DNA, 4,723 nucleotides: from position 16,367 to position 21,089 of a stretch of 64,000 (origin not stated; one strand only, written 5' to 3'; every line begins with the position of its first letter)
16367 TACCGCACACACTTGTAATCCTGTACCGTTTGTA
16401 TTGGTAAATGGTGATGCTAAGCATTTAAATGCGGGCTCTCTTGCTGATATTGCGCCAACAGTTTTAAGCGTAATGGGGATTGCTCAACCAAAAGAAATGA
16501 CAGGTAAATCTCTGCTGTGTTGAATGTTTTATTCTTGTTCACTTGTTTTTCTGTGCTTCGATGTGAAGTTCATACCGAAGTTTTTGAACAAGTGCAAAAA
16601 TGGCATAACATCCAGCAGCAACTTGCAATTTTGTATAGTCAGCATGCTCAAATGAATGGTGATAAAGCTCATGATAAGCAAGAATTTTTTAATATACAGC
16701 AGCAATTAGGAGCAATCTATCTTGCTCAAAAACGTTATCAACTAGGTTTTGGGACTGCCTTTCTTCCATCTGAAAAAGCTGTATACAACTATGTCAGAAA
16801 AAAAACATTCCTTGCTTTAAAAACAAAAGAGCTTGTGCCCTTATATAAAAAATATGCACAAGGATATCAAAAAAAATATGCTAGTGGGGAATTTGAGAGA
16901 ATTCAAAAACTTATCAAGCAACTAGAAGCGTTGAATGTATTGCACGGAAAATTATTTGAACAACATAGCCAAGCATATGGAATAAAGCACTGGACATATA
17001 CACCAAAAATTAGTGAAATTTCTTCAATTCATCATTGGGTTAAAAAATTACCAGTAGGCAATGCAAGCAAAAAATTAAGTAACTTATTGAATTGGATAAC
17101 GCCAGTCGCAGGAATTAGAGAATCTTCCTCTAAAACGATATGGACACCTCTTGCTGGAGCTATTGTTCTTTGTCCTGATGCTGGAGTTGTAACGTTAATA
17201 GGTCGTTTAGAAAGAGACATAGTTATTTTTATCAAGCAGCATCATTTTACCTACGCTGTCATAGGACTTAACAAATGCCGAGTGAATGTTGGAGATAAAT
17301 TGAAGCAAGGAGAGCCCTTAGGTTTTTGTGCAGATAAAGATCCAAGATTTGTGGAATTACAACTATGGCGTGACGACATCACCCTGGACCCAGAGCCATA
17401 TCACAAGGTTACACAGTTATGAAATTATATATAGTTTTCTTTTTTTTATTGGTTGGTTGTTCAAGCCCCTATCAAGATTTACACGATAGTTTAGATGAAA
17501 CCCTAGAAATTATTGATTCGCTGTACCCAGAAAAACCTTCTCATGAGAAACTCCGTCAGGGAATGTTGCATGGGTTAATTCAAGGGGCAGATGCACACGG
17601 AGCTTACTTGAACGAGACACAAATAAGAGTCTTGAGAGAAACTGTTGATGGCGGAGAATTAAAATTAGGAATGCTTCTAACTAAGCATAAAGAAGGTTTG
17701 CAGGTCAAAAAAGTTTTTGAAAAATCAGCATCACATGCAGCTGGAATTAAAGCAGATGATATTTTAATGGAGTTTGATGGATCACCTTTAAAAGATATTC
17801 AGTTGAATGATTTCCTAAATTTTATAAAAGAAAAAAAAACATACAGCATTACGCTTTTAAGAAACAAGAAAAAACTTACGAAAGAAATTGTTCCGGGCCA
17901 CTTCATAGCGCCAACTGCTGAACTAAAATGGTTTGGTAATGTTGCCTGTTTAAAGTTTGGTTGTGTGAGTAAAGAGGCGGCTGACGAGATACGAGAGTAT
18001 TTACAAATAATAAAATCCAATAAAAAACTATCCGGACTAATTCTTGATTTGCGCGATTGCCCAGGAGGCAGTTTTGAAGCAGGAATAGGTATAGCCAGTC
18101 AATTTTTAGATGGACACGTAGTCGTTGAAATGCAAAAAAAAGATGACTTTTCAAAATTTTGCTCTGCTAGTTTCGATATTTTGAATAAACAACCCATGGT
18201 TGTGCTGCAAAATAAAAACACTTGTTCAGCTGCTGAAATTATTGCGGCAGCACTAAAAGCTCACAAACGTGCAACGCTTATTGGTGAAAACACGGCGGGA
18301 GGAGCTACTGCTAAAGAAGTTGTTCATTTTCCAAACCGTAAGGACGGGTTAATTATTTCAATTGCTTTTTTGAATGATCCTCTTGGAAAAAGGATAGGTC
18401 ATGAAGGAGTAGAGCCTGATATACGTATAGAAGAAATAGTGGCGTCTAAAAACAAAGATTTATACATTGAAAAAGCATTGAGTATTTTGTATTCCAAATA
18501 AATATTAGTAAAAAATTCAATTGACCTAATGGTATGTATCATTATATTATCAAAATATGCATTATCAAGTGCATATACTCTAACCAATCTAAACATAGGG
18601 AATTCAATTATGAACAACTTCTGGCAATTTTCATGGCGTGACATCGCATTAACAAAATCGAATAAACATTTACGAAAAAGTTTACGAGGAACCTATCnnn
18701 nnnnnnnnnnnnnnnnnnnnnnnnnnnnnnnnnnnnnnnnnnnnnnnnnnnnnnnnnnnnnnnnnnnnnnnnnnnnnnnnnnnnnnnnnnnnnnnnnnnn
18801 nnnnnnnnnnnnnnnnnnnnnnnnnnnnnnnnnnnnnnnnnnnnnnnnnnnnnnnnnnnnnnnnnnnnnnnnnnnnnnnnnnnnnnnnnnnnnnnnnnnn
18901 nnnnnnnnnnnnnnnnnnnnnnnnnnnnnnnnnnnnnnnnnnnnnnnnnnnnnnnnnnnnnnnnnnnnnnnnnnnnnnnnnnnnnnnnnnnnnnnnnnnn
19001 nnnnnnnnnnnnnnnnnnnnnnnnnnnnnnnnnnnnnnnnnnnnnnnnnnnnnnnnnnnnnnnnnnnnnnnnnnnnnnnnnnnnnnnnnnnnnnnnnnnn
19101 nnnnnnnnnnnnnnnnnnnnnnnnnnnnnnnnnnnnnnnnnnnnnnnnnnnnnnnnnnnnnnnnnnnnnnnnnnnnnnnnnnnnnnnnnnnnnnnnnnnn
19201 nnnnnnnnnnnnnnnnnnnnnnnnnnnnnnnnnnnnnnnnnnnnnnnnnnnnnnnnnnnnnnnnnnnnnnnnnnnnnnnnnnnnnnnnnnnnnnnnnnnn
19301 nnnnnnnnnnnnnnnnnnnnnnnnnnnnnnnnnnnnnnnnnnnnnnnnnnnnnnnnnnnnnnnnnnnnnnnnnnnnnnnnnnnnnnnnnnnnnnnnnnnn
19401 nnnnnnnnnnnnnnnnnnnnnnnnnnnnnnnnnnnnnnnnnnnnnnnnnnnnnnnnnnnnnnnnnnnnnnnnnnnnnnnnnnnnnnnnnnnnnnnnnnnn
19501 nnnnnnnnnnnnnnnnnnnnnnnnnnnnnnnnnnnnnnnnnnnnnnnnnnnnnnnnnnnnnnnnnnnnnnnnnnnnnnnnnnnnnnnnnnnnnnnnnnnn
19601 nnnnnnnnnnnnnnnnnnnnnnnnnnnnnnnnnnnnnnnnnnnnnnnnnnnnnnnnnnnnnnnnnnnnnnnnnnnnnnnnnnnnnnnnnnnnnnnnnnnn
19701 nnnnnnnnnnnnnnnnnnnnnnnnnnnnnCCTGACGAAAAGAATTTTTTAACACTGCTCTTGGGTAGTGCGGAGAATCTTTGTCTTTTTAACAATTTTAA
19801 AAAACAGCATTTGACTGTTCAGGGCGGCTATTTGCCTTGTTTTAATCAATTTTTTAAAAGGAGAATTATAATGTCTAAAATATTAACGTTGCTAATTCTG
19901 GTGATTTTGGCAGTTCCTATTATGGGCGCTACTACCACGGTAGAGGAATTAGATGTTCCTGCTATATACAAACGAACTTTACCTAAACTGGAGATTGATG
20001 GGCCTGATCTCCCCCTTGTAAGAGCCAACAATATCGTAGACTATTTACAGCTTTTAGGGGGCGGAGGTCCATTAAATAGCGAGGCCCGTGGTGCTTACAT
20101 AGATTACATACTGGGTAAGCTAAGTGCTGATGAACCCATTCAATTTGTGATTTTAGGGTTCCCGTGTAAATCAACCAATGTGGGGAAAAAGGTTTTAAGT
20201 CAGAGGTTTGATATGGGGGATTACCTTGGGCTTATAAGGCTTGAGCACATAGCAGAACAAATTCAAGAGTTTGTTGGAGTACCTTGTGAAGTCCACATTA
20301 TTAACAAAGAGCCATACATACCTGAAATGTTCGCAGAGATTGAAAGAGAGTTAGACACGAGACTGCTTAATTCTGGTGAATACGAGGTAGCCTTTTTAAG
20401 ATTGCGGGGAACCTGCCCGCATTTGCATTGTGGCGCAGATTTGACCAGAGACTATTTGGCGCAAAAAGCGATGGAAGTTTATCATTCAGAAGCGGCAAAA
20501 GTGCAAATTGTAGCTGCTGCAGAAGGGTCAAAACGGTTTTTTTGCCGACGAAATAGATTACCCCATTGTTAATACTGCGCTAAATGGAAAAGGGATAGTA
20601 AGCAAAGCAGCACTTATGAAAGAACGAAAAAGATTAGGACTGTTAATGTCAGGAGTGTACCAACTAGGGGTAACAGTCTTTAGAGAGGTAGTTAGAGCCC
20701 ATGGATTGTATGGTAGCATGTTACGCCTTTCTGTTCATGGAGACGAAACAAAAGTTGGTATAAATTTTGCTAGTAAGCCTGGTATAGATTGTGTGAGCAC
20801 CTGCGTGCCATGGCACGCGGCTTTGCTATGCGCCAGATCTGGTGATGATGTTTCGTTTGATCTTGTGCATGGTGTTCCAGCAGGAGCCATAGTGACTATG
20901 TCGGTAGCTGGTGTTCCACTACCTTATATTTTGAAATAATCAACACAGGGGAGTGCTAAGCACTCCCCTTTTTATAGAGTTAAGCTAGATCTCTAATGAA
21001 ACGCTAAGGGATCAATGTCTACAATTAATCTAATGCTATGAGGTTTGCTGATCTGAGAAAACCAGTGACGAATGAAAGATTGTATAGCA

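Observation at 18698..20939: Two tandem PvcA/Dit1-family (isonitrile synthase-like) genes with signal-peptide-like N-termini and no partner enzyme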

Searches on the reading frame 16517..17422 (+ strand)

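Call 3: search_protein_families(library=pfam, proteins=[window:16517-17422:+], max_evalue=0.01)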
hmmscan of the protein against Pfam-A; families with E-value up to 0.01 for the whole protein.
window:16517-17422:+ (301 aa): 1 family
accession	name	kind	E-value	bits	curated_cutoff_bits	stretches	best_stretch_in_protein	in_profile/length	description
PF01551.29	Peptidase_M23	-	0.0011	19.5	28.7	1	213-273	12-74/96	Peptidase family M23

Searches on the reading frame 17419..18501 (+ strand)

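Call 3: search_protein_families(library=pfam, proteins=[window:17419-18501:+], max_evalue=0.01)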
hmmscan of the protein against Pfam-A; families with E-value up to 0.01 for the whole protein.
window:17419-18501:+ (360 aa): 3 families
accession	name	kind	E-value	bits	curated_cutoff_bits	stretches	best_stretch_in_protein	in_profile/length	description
PF03572.23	Peptidase_S41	-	7.5e-33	113.9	24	1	182-336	9-164/165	Peptidase family S41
PF13180.12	PDZ_2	-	6.3e-08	33.2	27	1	83-157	3-78/80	PDZ domain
PF00595.29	PDZ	-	5.9e-06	27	23.2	1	87-146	16-78/81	PDZ domain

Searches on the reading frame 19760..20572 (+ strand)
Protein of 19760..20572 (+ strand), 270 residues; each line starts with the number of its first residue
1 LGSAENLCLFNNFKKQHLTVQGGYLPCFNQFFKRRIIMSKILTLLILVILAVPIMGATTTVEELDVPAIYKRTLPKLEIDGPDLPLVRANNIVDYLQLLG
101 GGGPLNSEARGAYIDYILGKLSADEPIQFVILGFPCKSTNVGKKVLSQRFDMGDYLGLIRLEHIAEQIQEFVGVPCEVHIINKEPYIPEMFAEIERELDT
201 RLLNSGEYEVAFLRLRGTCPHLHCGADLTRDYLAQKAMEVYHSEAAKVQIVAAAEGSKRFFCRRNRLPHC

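Call 3: search_protein_families(library=pfam, proteins=[window:19760-20572:+], max_evalue=0.01)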
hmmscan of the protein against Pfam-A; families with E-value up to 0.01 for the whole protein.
window:19760-20572:+ (270 aa): 1 family
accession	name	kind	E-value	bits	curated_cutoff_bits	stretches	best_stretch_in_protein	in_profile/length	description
PF05141.17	DIT1_PvcA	-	1.6e-12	47.9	26.4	1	121-181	5-64/273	Pyoverdine/dityrosine biosynthesis protein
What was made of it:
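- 19871..20572 (+): Gene 2, 5' part: 'B-type' divergent PF05141 paralog, truncated here to 233 aa by the frameshift. PF05141 E=1.6e-12 on profile positions 5-64 (call 3).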

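Call 69: search_protein_families(library=ncbifam, max_evalue=0.01, proteins=[window:19871-20569:+])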
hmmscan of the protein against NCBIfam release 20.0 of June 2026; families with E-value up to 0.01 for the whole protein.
window:19871-20569:+ (233 aa): 1 family
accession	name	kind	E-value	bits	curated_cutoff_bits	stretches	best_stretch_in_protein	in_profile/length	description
NF045653.1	TyIsonSynPvcA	equivalog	0.00053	19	600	1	86-143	52-108/315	L-tyrosine isonitrile synthase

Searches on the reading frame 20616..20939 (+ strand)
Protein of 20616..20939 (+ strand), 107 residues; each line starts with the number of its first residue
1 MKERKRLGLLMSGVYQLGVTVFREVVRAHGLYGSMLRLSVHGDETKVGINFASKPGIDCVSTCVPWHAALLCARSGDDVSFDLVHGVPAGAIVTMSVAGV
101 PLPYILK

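Call 3: search_protein_families(library=pfam, proteins=[window:20616-20939:+], max_evalue=0.01)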
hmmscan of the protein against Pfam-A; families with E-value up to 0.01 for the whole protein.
window:20616-20939:+ (107 aa): 1 family
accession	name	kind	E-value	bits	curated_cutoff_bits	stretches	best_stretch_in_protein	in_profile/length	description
PF05141.17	DIT1_PvcA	-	0.0039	17.2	26.4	1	32-77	211-256/273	Pyoverdine/dityrosine biosynthesis protein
